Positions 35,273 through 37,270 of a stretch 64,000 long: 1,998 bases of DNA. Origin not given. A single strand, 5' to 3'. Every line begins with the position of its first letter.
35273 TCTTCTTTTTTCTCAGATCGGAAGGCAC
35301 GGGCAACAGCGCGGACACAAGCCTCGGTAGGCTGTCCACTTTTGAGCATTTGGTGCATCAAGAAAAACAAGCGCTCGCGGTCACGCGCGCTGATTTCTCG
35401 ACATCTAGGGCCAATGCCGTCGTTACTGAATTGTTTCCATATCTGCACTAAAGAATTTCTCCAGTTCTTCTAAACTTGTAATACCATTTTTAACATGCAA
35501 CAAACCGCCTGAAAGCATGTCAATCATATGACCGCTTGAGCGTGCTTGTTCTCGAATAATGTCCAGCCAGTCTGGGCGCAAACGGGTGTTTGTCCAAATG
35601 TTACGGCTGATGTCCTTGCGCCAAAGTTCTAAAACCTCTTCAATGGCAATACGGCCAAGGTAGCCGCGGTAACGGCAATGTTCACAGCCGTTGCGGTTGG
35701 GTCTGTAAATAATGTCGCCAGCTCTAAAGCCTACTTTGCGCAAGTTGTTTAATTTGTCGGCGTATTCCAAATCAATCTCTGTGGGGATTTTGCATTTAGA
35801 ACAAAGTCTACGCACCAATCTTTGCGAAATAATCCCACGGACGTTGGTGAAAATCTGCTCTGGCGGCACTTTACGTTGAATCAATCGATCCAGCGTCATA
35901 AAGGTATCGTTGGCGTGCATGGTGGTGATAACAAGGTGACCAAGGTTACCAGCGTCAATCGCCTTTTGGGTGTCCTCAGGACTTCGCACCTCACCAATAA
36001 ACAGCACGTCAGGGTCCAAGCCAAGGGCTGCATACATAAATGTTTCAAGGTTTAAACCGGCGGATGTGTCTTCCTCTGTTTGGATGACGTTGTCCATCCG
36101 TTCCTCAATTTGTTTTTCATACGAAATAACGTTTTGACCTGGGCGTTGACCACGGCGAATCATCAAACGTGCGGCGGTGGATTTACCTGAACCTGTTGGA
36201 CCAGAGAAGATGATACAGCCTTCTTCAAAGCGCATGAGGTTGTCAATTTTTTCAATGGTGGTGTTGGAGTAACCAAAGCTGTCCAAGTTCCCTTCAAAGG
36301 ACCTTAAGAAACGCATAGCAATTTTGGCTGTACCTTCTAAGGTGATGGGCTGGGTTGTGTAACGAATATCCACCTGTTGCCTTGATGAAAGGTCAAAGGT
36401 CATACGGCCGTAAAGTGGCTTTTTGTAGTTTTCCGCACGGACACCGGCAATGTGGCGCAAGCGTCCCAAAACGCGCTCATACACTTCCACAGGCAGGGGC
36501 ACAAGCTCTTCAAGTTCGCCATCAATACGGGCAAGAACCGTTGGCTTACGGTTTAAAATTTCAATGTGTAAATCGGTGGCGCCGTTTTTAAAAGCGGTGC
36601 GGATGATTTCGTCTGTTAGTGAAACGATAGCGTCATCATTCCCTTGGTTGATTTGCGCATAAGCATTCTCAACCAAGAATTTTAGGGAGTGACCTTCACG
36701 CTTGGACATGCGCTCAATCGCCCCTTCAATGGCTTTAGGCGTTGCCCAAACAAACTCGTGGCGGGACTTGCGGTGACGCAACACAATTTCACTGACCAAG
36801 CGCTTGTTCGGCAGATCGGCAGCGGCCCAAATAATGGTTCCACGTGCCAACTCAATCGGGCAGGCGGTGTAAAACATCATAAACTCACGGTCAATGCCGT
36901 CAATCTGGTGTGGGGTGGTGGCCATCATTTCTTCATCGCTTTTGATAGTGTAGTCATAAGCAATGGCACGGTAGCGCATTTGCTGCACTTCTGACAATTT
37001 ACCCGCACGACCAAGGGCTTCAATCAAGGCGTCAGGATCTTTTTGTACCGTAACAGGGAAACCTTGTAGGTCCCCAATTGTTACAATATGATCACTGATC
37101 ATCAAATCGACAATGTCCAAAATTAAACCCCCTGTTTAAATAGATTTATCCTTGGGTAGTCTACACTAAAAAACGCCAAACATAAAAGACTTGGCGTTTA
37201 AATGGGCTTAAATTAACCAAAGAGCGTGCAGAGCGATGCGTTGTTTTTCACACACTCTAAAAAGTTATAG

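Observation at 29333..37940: Secretin-less, minimal type IV filament / T2SS-like operon with mixed T2SS and Tad-like traits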

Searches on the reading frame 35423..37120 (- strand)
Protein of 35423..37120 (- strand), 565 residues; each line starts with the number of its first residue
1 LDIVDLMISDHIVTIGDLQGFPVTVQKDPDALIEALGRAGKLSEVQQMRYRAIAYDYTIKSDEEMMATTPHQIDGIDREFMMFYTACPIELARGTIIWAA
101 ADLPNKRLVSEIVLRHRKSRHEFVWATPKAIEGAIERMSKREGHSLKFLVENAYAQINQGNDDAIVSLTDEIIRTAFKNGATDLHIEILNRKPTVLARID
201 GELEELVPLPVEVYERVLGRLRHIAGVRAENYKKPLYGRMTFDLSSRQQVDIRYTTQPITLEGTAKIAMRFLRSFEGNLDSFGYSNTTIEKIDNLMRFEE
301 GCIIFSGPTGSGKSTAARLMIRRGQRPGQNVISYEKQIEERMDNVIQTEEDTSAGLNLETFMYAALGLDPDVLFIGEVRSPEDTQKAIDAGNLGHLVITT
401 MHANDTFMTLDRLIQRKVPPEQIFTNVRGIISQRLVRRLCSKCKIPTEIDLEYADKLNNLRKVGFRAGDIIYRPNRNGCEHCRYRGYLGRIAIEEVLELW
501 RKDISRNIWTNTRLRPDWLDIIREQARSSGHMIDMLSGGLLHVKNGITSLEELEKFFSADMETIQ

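Call 3: search_protein_families(library=pfam, proteins=[window:35423-37120:-], max_evalue=0.1)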
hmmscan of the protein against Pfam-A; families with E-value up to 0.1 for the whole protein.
window:35423-37120:- (565 aa): 7 families
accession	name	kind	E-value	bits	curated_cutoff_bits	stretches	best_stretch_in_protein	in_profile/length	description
PF00437.27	T2SSE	-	3.9e-66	223.6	24.9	1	161-554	4-369/370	Type II/IV secretion system protein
PF05157.20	MshEN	-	1.1e-05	25.8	23.1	1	73-143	18-88/90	MshEN domain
PF13401.12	AAA_22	-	0.005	17.6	27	1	298-329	3-34/130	AAA domain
PF20720.3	nSTAND3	-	0.0055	16.9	27.2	1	299-342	16-58/155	Novel STAND NTPase 3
PF13238.12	AAA_18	-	0.024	15.6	29.4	1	303-339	1-38/128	AAA domain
PF13476.12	AAA_23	-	0.035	15.2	27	1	297-316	16-35/201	AAA domain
PF13555.12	AAA_29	-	0.079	13.2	27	0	296-315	17-37/61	P-loop containing region of AAA domain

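Call 4: search_protein_families(library=ncbifam, proteins=[window:35423-37120:-], max_evalue=0.1)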
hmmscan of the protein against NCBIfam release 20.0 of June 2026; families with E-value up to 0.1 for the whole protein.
window:35423-37120:- (565 aa): 26 families (the best 25 are shown)
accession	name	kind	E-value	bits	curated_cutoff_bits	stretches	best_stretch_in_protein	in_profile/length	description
TIGR02538.1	type_IV_pilB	equivalog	3.1e-72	244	675.65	1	4-555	3-560/564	type IV-A pilus assembly ATPase PilB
TIGR02533.1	type_II_gspE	equivalog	7.7e-66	222.7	630.25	1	135-553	77-482/486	type II secretion system ATPase GspE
NF053534.1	T4PilAsmATPsTfpB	equivalog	2.9e-65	220.8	850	1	121-553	157-578/584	type IV pilus assembly ATPase TfpB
NF007755.0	PRK10436.1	equivalog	2.8e-63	214.2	617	1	84-558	17-460/465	type II secretion system protein GspE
NF041000.1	ATPase_ComGA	equivalog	5e-46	156.9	300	1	171-437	2-266/267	competence type IV pilus ATPase ComGA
TIGR01420.1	pilT_fam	subfamily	5e-29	101.6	319.1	1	170-439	3-271/343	PilT/PilU family type 4a pilus ATPase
TIGR02525.1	plasmid_TraJ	equivalog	1.3e-13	50.7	368.3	1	262-421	115-276/372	plasmid transfer ATPase TraJ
TIGR02782.1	TrbB_P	equivalog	3e-10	39.9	304.55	1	302-415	138-254/303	P-type conjugative transfer ATPase TrbB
TIGR02524.1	dot_icm_DotB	equivalog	9.3e-09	34.9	463.3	1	276-436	114-285/358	Dot/Icm type IV secretion system ATPase DotB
TIGR02788.1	VirB11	equivalog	1.6e-08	33.9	249.95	1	302-415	146-264/308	P-type DNA transfer ATPase VirB11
NF010469.0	PRK13894.1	subfamily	4.4e-08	32.8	508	1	302-414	151-265/320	conjugal transfer ATPase TrbB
TIGR03819.1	heli_sec_ATPase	hypoth_equivalog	3.5e-07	29.7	373.15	1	255-406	131-290/340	TadA family conjugal transfer-associated ATPase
NF010407.0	PRK13833.1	subfamily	1.3e-06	28.1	499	1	303-416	147-262/323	conjugal transfer protein TrbB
NF058587.1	archaellum_moto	equivalog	4.3e-06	25.8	550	1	304-416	279-396/527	archaellum flagellar ATPase motor FlaI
NF051870.1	NAssimRespRegNtrX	equivalog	0.00044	19.2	600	1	299-386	161-247/452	nitrogen assimilation response regulator NtrX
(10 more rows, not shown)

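Call 7: find_homologous_proteins(query=window:35423-37120:-, max_evalue=1e-20)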
Query window:35423-37120:- (565 aa): 1545 proteins with E <= 1e-20 among 8000 candidates; the best 120 are listed.
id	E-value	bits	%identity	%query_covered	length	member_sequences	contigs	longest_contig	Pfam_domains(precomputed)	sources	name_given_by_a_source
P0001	0.0e+0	1233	95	100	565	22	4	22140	PF05157.21,PF00437.27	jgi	jgi:type IV pilus assembly protein PilB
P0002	0.0e+0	1120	85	100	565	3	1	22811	PF00437.27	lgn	-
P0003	0.0e+0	1109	85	100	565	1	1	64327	PF00437.27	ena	-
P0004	0.0e+0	1105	85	100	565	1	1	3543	PF05157.21,PF00437.27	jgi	jgi:type IV pilus assembly protein PilB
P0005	0.0e+0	1099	84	100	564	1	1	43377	PF00437.27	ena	-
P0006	0.0e+0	1091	83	100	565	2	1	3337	PF05157.21,PF00437.27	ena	-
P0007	0.0e+0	1077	83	100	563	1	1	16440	PF00437.27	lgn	-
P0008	0.0e+0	1074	82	100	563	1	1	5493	PF00437.27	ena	-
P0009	0.0e+0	1066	81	100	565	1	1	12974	PF00437.27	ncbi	-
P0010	0.0e+0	1061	80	100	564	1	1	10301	PF05157.21,PF00437.27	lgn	-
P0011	0.0e+0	1059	81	100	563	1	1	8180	PF00437.27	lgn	-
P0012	0.0e+0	1050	81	100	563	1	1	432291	PF05157.21,PF00437.27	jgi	jgi:type IV pilus assembly protein PilB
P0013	0.0e+0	1043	80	100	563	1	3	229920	PF00437.27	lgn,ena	-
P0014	0.0e+0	1043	80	99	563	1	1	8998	PF05157.21,PF00437.27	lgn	-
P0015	0.0e+0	1043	79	100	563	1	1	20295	PF00437.27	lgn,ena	-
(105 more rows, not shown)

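Call 9: find_related_loci(query=A1, collection=genome_contigs, flank=10000)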
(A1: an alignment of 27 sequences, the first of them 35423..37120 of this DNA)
Query A1 (565 aa) in genome_contigs; peptide patterns used: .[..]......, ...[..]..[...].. (x = any residue, [..] = any of these).
125 stretches matched a pattern; 33 encode a relative of the query (tblastn E <= 1e-3); 31 distinct loci.
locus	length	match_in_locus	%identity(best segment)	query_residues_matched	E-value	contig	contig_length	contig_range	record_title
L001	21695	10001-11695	96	1-565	0e+0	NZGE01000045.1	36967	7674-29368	MAG: Magnetococcales bacterium isolate MED694 MHASMcontig_68390, whole genome shotgun sequence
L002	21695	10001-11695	94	1-565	0e+0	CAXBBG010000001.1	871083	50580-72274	MAG TPA_asm: uncultured Magnetococcales bacterium isolate ERR2762135_binner123_Refined_42 genome assembly, contig: ERZ34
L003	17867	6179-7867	79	2-565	0e+0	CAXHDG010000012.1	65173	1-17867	MAG TPA_asm: uncultured Magnetococcales bacterium isolate SRR12480076_binner123_Refined_1 genome assembly, contig: ERZ98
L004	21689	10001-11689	79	2-565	0e+0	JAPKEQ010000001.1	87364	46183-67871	MAG: Alphaproteobacteria bacterium isolate ANT-120 NODE_62_length_87364_cov_5.099554, whole genome shotgun sequence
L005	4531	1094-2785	77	1-565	0e+0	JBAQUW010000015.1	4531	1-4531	MAG: Alphaproteobacteria bacterium isolate MFD03283_ilm_asm_bin13 k127_123285, whole genome shotgun sequence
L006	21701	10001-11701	77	1-565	0e+0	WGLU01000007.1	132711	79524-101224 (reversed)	MAG: Proteobacteria bacterium isolate RI_95 c_000000019385, whole genome shotgun sequence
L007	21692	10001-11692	76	1-565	0e+0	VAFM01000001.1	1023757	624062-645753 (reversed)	MAG: Blastochloris viridis isolate S2_018_000_R2_106 S2_018_000_R2_scaffold_1, whole genome shotgun sequence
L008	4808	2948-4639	76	1-565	0e+0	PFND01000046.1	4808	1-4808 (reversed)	MAG: Alphaproteobacteria bacterium CG_4_10_14_0_8_um_filter_53_9 CG_4_10_14_0.8_um_filter_scaffold_13986_c, whole genome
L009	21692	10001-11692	76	1-565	0e+0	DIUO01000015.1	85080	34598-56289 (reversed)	MAG TPA_asm: Proteobacteria bacterium UBA6156 UBA6156_contig_10674, whole genome shotgun sequence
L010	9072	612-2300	75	1-564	0e+0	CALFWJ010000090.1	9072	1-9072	MAG: uncultured Alphaproteobacteria bacterium isolate H2_Bin_Bin_21 genome assembly, contig: c_000001082995, whole genom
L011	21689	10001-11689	76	1-564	0e+0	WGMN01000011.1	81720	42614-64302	MAG: Proteobacteria bacterium isolate RI_491 c_000000186399, whole genome shotgun sequence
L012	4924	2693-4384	75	1-565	0e+0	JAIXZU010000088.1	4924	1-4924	MAG: Alphaproteobacteria bacterium isolate D8_MAG_00060 pond_D8_MAG_00060_000000000034, whole genome shotgun sequence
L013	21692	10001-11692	75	1-565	0e+0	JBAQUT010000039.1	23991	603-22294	MAG: Alphaproteobacteria bacterium isolate MFD03283_ilm_asm_bin39 k127_8188, whole genome shotgun sequence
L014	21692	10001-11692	76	1-565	0e+0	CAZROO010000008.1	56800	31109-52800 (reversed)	MAG TPA_asm: uncultured Pseudomonadales bacterium isolate SRP263991_co5_643 genome assembly, contig: NODE_1235_length_56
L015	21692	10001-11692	75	1-565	0e+0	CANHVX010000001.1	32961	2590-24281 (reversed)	MAG: Pseudomonadaceae bacterium isolate RE-27jun17-29 genome assembly, contig: RE-27jun17-C685, whole genome shotgun seq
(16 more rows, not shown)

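Call 27: search_solved_structures(query=A1, max_evalue=1e-10)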
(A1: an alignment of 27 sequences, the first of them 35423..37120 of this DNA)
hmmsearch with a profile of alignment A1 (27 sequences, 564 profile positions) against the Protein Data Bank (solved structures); distinct sequences matched with E-value up to 1e-10: 24.
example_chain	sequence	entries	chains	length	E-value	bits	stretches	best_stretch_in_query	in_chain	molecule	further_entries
3jc8_Ba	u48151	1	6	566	2.5e-61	211.2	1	5-552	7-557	Type IV-A pilus assembly ATPase PilB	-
5tsg_B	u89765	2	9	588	5.3e-61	210.1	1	36-559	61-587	Type IV pilus biogenesis ATPase PilB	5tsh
6olj_C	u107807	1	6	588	9.2e-61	209.3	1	36-559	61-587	Type IV pilus biogenesis ATPase PilB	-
5zfr_A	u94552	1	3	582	6.9e-60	206.4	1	72-559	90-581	Type IV pilus biogenesis ATPase PilB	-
6f8l_G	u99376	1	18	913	7.1e-60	206.4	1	32-552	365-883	Type IV pilus assembly protein PilF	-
1p9r_A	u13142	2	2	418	7.7e-60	206.3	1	160-554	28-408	General secretion pathway protein E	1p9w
4ksr_A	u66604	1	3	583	1.6e-59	205.2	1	160-555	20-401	Type II secretion system protein E, Hemolysin-coregulated protein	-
4kss_A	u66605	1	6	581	1.7e-59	205.1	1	160-554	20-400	Type II secretion system protein E, hemolysin-coregulated protein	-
6ejf_A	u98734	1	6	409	4.3e-59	203.8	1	168-552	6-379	Type IV pilus assembly protein PilF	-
5oiu_A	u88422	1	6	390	4.6e-59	203.7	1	167-552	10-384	Type IV pilus assembly protein PilF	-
5it5_F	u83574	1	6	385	6.3e-59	203.2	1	168-552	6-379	ATP binding motif-containing protein PilF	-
4pht_A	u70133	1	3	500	1.8e-58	201.8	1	159-554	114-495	General secretory pathway protein E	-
8dze_A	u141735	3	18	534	3.3e-29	105.1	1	178-507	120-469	BfpD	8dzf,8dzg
2gsz_A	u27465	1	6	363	2.3e-22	82.5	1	171-498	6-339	twitching motility protein PilT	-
2ewv_A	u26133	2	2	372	2.4e-22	82.5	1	171-498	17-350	twitching motility protein PilT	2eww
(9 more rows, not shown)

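Call 59: search_dna_similar(query=window:35423-37120:-, collection=plasmids, mode=protein, max_rows=60, rows=spread, max_evalue=1e-10)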
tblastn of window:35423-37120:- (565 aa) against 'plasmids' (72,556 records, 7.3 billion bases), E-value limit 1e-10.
Records with a match: 3901; places in all: 4069; records where one place covers at least 80% of the query: 34.
Best place of each record, by identity: <60% 3901.
By first word of the organism name: Escherichia 2202; Salmonella 517; Pseudomonas 199; Shigella 142; Ralstonia 119; Serratia 98; Klebsiella 76; Burkholderia 49; Enterobacter 49; Vibrio 43; and 137 more.
By predicted mobility (MOB-suite, as given by PLSDB): conjugative 2615; non-mobilizable 858; mobilizable 428.
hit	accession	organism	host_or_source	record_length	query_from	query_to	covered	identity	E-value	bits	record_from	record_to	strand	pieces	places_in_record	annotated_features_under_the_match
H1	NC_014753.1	Oceanithermus profundus DSM 14977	deep sea hot vent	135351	29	553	93%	28.9%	1e-41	168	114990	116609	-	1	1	GspE/PulE family protein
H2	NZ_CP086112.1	Skermanella rosea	single cell,hydrocarbon-contaminated ...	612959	74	497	75%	28.0%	2e-32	140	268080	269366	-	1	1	ATPase, T2SS/T4P/T4SS family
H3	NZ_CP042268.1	Pseudomonas aeruginosa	Homo sapiens,sputum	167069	157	553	70%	28.6%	8e-36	150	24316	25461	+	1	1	xcpR: GspE family T2SS ATPase variant XcpR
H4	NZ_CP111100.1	Escherichia coli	Bos taurus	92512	160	497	60%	32.8%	6e-43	172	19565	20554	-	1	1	gspE: type II secretion system ATPase GspE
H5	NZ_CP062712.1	Escherichia coli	Bovine Faeces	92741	160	497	60%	32.8%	6e-43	172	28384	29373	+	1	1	gspE: type II secretion system ATPase GspE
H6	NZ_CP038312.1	Escherichia coli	cattle,cattle feces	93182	160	497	60%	32.8%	6e-43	172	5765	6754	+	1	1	gspE: type II secretion system ATPase GspE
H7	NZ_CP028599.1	Escherichia coli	cattle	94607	160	497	60%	32.8%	6e-43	172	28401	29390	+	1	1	gspE: type II secretion system ATPase GspE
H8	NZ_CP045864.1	Escherichia coli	Homo sapiens,human,feces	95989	160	497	60%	32.8%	6e-43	172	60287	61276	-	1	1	gspE: type II secretion system ATPase GspE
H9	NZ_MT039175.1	Serratia proteamaculans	-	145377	172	541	65%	29.6%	2e-20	103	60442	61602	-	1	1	ATPase, T2SS/T4P/T4SS family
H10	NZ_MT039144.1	Serratia entomophila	-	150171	172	541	65%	29.4%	5e-20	102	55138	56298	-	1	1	ATPase, T2SS/T4P/T4SS family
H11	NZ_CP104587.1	Pseudomonas aeruginosa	Homo sapiens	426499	238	555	56%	33.8%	8e-37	154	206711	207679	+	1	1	ATPase, T2SS/T4P/T4SS family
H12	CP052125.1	Ralstonia solanacearum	tomato,cell culture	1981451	165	530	65%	28.9%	1e-34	147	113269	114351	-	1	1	type II/IV secretion system protein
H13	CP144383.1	Ralstonia solanacearum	tobacco,whole organism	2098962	165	530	65%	28.9%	2e-34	146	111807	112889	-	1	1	gspE: GspE/PulE family protein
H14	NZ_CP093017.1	Pseudomonas aeruginosa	River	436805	161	554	70%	26.6%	5e-30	133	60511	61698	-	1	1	ATPase, T2SS/T4P/T4SS family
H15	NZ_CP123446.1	Halopseudomonas sp. SMJS2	Pure culture,sediment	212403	235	554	57%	30.4%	3e-34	146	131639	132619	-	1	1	ATPase, T2SS/T4P/T4SS family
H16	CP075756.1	Pseudomonas aeruginosa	Homo sapiens,Cell culture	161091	171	502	59%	27.6%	6e-17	92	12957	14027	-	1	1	tadA: Flp pilus assembly complex ATPase component TadA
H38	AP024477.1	Escherichia coli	Homo sapiens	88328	253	498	44%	28.8%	2e-18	97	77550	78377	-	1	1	bfpD: DNA-binding protein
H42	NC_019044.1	Escherichia coli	porcine,neonatal diarrhea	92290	253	498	44%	28.8%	2e-18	97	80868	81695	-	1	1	ATPase, T2SS/T4P/T4SS family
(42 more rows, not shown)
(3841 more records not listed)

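Call 60: search_dna_similar(query=window:35423-37120:-, collection=plasmids, mode=protein, max_rows=40, rows=best, max_evalue=1e-30)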
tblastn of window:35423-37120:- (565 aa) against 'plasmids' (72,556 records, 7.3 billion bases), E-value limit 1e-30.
Records with a match: 772; places in all: 802; records where one place covers at least 80% of the query: 17.
Best place of each record, by identity: <60% 772.
By first word of the organism name: Escherichia 426; Pseudomonas 129; Ralstonia 108; Bradyrhizobium 8; Providencia 6; Acinetobacter 5; Sulfitobacter 5; Acaryochloris 4; Candidatus 3; Nitratiruptor 3; and 55 more.
By predicted mobility (MOB-suite, as given by PLSDB): non-mobilizable 515; mobilizable 168; conjugative 89.
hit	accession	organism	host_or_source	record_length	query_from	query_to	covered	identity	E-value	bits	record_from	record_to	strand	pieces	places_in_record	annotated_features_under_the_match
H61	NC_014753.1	Oceanithermus profundus DSM 14977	deep sea hot vent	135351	29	553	93%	28.9%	1e-41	168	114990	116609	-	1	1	GspE/PulE family protein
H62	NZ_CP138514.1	Variovorax paradoxus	Legume root,PacBio whole genome assembly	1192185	27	555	94%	27.7%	1e-35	150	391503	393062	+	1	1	none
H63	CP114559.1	Candidatus Manganitrophus sp.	activated carbon metagenome,metagenomic ...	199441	38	562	93%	26.9%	5e-36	151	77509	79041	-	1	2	GspE/PulE family protein | ATPase, T2SS/T4P/T4SS family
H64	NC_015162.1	Deinococcus proteolyticus MRP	feces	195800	36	563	93%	26.7%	5e-36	151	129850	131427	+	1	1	GspE/PulE family protein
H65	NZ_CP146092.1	Ralstonia sp. RRA.1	-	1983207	18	560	96%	25.8%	5e-32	139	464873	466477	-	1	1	none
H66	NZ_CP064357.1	Miltoncostaea oceani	pure culture,marine sediment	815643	88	558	83%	29.6%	3e-40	164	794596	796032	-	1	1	GspE/PulE family protein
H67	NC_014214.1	Allomeiothermus silvanus DSM 9946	hot spring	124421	94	553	81%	29.8%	5e-42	169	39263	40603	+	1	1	GspE/PulE family protein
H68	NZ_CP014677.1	Kozakia baliensis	palm brown sugar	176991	50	557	90%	26.8%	5e-36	151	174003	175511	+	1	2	ATPase, T2SS/T4P/T4SS family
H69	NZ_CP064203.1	Acinetobacter baumannii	Homo sapiens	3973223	74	558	86%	28.0%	8e-42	169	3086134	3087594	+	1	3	none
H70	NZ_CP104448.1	Acinetobacter baumannii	Homo sapiens,sputum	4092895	74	558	86%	28.0%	1e-41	168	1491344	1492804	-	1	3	none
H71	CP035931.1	Acinetobacter baumannii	Homo sapiens,blood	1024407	74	558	86%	27.8%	4e-41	167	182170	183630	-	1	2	pilB: type IV-A pilus assembly ATPase PilB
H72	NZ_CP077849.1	Acinetobacter baumannii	Homo sapiens,Rectal swab_P28_BU14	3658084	74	558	86%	27.8%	4e-41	167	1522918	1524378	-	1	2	none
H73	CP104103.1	Phaeobacter sp. G2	cell culture,Emiliania huxleyi RCC1216 ...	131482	129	552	75%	30.9%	1e-37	156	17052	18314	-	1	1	ATPase, T2SS/T4P/T4SS family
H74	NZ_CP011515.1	Mitsuaria sp. 7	Bacterium from forest soil.,forest soil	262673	88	553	82%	27.8%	3e-38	158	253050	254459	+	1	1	GspE/PulE family protein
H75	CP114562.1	Candidatus Manganitrophus sp.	activated carbon metagenome,metagenomic ...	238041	71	553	85%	26.7%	3e-35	149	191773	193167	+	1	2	ATPase, T2SS/T4P/T4SS family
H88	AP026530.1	Escherichia coli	whole organism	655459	121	553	77%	28.5%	2e-36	153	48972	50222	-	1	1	hofB: protein transport protein HofB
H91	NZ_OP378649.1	Klebsiella pneumoniae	-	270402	136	557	75%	29.1%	2e-38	159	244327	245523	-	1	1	gspE: type II secretion system protein GspE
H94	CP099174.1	Escherichia coli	culture,Pooled soil sample collected ...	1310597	121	557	77%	27.9%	1e-36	153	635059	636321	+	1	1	gspE: type II secretion system protein GspE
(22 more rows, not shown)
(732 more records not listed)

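Call 61: get_annotated_region(hit=H71, flank=900)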
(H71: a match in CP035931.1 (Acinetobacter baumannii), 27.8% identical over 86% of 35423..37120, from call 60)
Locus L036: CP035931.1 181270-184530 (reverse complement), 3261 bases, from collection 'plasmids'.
description: Acinetobacter baumannii strain VB31459 plasmid unnamed1, complete sequence
organism: Acinetobacter baumannii (NCBI taxid 470)
taxonomy: Bacteria; Pseudomonadota; Gammaproteobacteria; Moraxellales; Moraxellaceae; Acinetobacter; Acinetobacter baumannii
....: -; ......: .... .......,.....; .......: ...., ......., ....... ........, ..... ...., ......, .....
typing (MOB-suite, as given by PLSDB): non-mobilizable; replicon rep_cluster_1254
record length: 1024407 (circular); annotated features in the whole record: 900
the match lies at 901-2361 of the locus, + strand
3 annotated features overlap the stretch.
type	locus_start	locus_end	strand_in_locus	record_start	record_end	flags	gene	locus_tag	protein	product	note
CDS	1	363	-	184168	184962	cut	-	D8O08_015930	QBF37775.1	triose-phosphate isomerase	-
CDS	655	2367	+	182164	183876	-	pilB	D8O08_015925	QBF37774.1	type IV-A pilus assembly ATPase PilB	-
CDS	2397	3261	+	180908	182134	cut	-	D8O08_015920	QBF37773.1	type II secretion system F family protein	-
